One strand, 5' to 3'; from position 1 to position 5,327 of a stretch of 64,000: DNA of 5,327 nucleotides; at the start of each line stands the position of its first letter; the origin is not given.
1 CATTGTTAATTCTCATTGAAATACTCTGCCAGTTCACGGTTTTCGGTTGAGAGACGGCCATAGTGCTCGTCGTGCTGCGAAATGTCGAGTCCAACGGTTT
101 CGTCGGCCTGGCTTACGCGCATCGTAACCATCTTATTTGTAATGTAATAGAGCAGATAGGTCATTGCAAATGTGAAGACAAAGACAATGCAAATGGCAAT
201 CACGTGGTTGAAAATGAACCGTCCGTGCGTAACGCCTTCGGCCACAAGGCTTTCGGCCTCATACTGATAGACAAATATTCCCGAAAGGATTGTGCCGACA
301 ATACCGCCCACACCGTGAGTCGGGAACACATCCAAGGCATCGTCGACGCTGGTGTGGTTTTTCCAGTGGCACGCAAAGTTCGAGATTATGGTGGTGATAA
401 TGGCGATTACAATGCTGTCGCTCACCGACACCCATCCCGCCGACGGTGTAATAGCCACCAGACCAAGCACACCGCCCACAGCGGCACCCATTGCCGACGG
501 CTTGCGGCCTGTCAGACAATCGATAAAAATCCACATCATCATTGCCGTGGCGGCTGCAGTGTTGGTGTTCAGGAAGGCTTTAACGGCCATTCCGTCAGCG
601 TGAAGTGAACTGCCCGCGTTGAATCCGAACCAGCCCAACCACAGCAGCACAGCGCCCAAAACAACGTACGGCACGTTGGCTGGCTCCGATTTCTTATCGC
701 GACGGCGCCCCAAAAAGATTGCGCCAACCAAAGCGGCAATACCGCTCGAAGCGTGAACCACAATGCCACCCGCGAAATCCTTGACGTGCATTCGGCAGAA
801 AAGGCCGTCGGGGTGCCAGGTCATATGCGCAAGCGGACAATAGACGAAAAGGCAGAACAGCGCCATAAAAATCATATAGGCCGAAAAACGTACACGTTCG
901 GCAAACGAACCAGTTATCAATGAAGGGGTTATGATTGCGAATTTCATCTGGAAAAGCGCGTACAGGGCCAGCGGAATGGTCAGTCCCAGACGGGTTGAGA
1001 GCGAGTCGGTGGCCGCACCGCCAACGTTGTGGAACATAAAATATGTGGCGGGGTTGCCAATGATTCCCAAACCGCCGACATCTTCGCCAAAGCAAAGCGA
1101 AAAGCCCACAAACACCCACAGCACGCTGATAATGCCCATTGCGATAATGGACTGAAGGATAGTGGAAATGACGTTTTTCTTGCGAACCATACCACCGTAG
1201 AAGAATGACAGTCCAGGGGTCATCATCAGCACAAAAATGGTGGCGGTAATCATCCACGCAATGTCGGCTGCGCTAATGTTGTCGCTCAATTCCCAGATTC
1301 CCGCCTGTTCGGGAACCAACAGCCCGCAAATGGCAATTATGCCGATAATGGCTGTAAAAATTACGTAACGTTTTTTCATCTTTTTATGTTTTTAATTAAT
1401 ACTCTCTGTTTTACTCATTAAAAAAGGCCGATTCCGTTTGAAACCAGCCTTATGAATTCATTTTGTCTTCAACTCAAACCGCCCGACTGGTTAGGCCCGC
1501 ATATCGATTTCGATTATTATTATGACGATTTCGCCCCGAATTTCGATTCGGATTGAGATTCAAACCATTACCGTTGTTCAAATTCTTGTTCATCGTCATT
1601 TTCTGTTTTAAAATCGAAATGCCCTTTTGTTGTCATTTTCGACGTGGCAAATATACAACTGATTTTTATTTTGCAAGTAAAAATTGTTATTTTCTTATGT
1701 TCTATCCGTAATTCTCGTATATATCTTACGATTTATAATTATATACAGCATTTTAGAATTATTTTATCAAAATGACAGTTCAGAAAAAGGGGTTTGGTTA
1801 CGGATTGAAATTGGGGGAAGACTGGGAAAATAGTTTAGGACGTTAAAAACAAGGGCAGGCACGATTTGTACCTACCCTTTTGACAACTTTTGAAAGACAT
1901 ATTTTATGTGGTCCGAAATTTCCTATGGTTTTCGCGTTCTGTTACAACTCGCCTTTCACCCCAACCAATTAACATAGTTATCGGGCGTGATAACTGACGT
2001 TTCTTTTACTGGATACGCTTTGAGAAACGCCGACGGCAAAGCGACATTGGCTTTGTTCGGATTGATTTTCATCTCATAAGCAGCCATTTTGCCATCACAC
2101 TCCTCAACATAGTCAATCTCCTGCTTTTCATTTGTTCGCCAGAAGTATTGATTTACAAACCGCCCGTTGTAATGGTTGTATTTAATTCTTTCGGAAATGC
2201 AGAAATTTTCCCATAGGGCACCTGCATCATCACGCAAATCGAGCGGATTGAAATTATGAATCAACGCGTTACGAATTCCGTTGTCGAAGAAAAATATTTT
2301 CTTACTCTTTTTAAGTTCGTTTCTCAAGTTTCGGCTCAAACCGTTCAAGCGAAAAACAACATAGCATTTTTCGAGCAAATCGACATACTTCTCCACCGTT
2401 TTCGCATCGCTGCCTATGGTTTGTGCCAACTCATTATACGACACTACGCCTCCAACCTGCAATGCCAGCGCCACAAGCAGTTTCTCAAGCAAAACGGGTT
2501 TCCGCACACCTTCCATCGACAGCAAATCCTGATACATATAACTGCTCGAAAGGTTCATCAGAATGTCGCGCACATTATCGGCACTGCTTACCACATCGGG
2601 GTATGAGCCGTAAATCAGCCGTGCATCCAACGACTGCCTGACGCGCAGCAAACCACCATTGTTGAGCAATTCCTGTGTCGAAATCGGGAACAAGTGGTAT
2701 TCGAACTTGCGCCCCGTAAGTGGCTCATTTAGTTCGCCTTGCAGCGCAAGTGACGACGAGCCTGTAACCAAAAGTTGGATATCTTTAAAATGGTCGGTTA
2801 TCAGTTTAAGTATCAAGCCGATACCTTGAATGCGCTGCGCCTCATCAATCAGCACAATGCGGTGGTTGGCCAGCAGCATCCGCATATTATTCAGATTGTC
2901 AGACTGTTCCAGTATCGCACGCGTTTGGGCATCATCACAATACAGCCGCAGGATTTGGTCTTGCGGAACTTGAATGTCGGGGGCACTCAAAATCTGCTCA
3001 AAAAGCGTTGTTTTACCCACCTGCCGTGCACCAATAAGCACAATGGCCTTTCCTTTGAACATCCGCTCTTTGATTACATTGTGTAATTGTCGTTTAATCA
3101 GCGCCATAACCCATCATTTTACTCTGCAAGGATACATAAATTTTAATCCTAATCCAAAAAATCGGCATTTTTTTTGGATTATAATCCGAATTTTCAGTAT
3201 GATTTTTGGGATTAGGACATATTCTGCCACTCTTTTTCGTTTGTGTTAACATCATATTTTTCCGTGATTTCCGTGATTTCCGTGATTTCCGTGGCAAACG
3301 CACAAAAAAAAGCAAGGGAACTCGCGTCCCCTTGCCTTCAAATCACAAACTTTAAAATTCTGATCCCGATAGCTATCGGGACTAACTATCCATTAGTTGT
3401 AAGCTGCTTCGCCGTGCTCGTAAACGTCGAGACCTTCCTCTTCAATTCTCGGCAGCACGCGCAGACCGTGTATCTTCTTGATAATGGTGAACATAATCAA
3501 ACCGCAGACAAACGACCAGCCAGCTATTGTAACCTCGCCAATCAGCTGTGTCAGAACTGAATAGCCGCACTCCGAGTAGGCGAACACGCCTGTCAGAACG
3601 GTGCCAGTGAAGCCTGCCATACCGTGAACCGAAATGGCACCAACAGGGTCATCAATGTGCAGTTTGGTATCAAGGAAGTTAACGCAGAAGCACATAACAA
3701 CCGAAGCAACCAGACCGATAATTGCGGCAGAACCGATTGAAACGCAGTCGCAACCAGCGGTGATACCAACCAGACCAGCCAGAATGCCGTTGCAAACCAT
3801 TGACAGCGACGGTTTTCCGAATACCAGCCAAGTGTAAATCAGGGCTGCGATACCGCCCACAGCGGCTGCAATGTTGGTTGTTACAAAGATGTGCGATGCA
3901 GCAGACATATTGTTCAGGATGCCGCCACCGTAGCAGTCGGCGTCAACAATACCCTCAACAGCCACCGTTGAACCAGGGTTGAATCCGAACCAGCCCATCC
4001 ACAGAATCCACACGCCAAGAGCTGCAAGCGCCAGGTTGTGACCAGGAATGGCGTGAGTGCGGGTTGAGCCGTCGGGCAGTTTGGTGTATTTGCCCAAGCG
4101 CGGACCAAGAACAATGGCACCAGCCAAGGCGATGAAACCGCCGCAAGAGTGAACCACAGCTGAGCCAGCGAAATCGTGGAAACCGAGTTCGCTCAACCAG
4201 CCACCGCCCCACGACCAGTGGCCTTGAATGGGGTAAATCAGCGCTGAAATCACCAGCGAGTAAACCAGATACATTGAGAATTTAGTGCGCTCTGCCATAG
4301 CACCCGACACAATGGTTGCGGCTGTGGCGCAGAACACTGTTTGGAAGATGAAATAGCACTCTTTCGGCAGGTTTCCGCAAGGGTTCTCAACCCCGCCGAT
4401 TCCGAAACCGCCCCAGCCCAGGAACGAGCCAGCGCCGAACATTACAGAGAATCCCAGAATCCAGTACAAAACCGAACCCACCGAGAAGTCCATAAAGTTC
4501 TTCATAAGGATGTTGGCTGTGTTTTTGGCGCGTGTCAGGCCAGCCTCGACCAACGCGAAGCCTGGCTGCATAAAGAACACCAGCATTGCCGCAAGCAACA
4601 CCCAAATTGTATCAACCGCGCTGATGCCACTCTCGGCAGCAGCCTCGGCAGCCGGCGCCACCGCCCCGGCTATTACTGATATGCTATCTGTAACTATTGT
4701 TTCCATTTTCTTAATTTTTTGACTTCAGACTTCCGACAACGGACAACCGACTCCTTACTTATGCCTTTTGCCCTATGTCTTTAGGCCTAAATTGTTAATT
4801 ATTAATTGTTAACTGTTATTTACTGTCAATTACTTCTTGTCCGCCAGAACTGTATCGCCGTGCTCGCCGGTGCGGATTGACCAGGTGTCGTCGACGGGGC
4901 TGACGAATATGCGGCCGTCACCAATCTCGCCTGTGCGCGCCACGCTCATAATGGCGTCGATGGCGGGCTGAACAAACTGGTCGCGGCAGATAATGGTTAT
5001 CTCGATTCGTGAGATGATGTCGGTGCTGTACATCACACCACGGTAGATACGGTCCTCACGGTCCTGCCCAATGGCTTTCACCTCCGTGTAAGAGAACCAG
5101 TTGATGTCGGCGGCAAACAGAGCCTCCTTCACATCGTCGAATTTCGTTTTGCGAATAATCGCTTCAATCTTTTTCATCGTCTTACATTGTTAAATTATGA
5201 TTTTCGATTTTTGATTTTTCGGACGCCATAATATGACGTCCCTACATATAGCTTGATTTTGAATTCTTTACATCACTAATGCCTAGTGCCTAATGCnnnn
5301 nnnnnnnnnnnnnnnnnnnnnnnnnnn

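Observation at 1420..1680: Attenuator-like leader upstream of amt: promoter, 41-codon Asn/Arg-rich ORF, intrinsic terminator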

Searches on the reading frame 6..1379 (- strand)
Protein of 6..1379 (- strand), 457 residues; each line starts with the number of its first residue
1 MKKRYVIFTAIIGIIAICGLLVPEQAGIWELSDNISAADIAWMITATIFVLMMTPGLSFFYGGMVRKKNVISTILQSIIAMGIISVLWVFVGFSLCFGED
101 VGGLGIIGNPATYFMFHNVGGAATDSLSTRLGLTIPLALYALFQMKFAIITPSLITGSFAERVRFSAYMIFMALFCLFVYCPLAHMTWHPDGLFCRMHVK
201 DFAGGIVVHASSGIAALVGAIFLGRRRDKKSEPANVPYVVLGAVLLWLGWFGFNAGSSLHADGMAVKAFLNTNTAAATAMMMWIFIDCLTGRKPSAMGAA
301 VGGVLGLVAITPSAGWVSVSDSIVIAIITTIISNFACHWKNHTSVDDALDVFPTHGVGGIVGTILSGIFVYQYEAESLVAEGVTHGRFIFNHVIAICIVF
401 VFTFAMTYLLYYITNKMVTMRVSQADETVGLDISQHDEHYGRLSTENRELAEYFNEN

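Call 12: find_related_loci(query=window:6-1379:-, collection=genome_contigs, flank=2500)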
Query window:6-1379:- (457 aa) in genome_contigs; peptide patterns used: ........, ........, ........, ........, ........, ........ (x = any residue, [..] = any of these).
599 stretches matched a pattern (row limit reached: there are more); 562 encode a relative of the query (tblastn E <= 1e-3); the best 80 are kept; 80 distinct loci.
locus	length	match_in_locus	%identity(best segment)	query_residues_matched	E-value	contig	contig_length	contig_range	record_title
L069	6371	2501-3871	100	1-457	0e+0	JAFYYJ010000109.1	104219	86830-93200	MAG: Salinivirgaceae bacterium isolate RGIG7534 Water_buffalos_Omasum-1__c481567, whole genome shotgun sequence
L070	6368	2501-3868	96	1-456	0e+0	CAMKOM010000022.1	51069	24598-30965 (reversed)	MAG: uncultured Bacteroidetes bacterium isolate SRR12081297_bin.87_metaWRAP_v1.3_MAG genome assembly, contig: ERZ1228977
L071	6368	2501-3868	96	1-456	0e+0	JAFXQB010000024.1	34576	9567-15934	MAG: Salinivirgaceae bacterium isolate RGIG6642 Sheep_Rumen-1__c1572383, whole genome shotgun sequence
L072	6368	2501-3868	95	1-456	0e+0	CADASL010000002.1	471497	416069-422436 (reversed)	MAG: uncultured Bacteroidales bacterium isolate RUG13583 genome assembly, contig: RUG13583_asm_2, whole genome shotgun s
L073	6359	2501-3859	95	4-456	0e+0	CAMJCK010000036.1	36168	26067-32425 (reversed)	MAG: uncultured Bacteroidetes bacterium isolate SRR12081299_bin.48_metaWRAP_v1.3_MAG genome assembly, contig: ERZ1228977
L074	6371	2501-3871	84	1-457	0e+0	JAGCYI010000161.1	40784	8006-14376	MAG: Bacteroidales bacterium isolate RGIG10234 Yak_Rumen-5__c1042006, whole genome shotgun sequence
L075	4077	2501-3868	91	1-456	0e+0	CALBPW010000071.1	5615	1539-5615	MAG TPA_asm: uncultured Bacteroidetes bacterium isolate ERR1278104_bin.231_CONCOCT_v1.1_MAG genome assembly, contig: ERZ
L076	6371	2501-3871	84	1-457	0e+0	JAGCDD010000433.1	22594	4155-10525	MAG: Bacteroidales bacterium isolate RGIG9683 Yak_Omasum-2__c866303, whole genome shotgun sequence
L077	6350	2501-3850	82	3-456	0e+0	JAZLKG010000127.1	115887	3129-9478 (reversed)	MAG: Bacteroidales bacterium isolate T1900044960_TA20190018.MAGScoT_cleanbin_000010 SGB_3926_k141_63121, whole genome sh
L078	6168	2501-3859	82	1-457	0e+0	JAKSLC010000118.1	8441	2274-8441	MAG: Bacteroidales bacterium isolate Horse_feces89 MAG089_118, whole genome shotgun sequence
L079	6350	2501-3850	82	3-456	0e+0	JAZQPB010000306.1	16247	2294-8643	MAG: Bacteroidales bacterium isolate T1900045241_TH20190011.MAGScoT_cleanbin_000011 SGB_5524_k141_1441394, whole genome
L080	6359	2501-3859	80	1-457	0e+0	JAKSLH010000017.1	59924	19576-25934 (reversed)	MAG: Bacteroidales bacterium isolate Horse_feces94 MAG094_17, whole genome shotgun sequence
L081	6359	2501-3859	79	1-457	0e+0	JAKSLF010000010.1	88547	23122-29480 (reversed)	MAG: Bacteroidales bacterium isolate Horse_feces92 MAG092_10, whole genome shotgun sequence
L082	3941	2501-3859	79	1-457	0e+0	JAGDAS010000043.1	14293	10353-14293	MAG: Paludibacteraceae bacterium isolate RGIG10296 Yak_Rumen.Co__c2180412, whole genome shotgun sequence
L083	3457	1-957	100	139-457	0e+0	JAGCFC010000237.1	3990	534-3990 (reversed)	MAG: Salinivirgaceae bacterium isolate RGIG9734 Yak_Omasum-3__c1562834, whole genome shotgun sequence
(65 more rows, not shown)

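Call 32: search_protein_families(library=pfam, proteins=[window:9-1379:-])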
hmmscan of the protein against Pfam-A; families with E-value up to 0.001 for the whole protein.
window:9-1379:- (457 aa): 1 family
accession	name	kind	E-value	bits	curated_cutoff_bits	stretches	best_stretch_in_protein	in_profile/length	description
PF00909.26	Ammonium_transp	-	9.1e-110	367.5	23.2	1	41-438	1-396/399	Ammonium Transporter Family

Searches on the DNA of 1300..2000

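Call 3: search_rna_families(source=window, start=1300, end=2000, threshold=evalue, max_evalue=10, show_alignments=3)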
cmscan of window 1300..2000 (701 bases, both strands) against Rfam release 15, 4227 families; matches with E-value up to 10: 6.
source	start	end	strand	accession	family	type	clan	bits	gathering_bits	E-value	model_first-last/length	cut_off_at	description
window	1841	1926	-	RF00558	L20_leader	Cis-reg; leader;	-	18.7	58.7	0.54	1-127/127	no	Ribosomal protein L20 leader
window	1419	1505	-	RF02617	SSRC10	Gene; sRNA;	-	16.2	56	2.2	1-113/113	no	Streptococcus sRNA 10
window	1418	1531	-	RF00506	Thr_leader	Cis-reg; leader;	-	14.7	55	6.1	1-118/118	no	Threonine operon leader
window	1854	1914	+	RF00345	snoR1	Gene; snRNA; snoRNA; CD-box;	CL00066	14.3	49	5.1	1-93/93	no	Small nucleolar RNA snoR1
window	1320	1412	-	RF02510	PYLIS_3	Cis-reg;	-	13.8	38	3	1-100/100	no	Pyrrolysine insertion sequence mttB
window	1719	1757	+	RF02933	ARRPOF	Gene; sRNA;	-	9.9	127.2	9.6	1-256/256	no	ARRPOF RNA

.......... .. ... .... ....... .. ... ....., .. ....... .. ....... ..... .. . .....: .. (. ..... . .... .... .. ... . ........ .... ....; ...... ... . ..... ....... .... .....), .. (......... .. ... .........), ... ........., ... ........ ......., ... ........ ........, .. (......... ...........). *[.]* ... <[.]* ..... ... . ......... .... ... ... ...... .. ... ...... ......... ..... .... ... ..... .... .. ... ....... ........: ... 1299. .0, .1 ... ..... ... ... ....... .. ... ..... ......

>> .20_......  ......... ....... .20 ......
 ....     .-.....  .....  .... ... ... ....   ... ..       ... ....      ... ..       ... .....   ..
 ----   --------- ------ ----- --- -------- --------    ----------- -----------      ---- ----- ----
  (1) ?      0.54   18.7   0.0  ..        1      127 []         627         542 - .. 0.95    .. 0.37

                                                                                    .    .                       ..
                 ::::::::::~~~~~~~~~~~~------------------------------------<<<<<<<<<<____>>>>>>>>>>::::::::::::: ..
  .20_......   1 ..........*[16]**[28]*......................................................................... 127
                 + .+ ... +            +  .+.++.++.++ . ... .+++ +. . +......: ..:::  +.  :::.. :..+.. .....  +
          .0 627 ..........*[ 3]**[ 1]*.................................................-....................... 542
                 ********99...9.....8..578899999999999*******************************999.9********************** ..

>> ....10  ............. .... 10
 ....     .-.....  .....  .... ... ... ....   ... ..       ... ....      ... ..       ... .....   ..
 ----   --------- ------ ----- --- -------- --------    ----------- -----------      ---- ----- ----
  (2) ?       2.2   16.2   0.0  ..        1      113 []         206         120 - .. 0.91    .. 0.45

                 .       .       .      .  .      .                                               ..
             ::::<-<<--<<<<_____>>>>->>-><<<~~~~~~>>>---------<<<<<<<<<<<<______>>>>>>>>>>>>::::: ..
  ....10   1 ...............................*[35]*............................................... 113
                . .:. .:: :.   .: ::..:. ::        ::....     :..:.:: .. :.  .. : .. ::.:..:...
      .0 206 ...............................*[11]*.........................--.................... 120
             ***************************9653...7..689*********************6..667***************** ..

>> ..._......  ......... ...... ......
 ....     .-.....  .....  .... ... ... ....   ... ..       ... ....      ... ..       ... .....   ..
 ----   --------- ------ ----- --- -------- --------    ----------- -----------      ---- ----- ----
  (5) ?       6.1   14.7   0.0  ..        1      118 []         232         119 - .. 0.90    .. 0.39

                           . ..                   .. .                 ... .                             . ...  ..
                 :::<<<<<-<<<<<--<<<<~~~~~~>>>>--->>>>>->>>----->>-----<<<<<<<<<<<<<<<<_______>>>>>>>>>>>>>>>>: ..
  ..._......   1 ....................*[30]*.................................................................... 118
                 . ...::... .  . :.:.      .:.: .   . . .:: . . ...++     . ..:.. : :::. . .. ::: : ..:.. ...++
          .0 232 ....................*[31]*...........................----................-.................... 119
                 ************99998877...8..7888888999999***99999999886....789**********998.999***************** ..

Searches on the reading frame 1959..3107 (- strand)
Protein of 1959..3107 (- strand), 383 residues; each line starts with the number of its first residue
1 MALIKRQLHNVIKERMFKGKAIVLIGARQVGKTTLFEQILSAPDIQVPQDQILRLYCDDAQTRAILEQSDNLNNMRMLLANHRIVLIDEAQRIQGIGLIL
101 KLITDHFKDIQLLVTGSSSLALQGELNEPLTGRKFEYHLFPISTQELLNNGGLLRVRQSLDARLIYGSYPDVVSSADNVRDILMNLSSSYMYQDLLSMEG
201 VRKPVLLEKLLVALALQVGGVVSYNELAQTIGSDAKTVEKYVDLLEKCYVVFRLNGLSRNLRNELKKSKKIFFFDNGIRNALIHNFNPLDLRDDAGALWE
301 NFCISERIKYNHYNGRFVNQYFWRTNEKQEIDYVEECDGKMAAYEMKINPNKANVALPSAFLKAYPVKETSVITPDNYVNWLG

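Call 32: search_protein_families(library=pfam, proteins=[window:1959-3107:-])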
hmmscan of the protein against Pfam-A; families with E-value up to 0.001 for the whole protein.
window:1959-3107:- (383 aa): 3 families
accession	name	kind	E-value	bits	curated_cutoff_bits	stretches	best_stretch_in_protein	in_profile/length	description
PF13635.12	DUF4143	-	1.1e-41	142.7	28.1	1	193-348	2-159/160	Domain of unknown function (DUF4143)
PF13173.12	AAA_14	-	3.7e-28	98.6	27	1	19-148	2-129/129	AAA domain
PF13401.12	AAA_22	-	7.4e-06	26.7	27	0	19-120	5-126/130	AAA domain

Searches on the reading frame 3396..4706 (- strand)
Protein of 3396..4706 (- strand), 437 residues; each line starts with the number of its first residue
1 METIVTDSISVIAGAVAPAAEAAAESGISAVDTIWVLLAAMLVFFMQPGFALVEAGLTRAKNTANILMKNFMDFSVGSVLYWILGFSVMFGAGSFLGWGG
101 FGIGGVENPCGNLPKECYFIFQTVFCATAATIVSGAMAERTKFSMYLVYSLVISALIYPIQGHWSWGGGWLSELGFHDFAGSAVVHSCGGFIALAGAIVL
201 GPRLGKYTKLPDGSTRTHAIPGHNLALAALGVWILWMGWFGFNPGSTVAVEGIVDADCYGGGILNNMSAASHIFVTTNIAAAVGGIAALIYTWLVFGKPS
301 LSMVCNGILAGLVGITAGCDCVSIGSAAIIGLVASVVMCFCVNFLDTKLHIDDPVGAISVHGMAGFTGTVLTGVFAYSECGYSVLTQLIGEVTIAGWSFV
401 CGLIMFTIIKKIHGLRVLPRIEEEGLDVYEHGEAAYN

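Call 32: search_protein_families(library=pfam, proteins=[window:3396-4706:-])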
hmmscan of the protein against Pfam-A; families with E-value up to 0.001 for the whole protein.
window:3396-4706:- (437 aa): 1 family
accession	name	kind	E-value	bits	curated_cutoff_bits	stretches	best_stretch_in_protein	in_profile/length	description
PF00909.26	Ammonium_transp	-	1.7e-122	409.5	23.2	1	35-436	2-399/399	Ammonium Transporter Family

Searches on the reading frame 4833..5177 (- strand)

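Call 32: search_protein_families(library=pfam, proteins=[window:4833-5177:-])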
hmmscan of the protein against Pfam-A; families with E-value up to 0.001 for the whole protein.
window:4833-5177:- (115 aa): 1 family
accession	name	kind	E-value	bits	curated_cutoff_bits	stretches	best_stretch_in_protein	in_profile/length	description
PF00543.27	P-II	-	7.6e-22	78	25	1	1-105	1-102/102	Nitrogen regulatory protein P-II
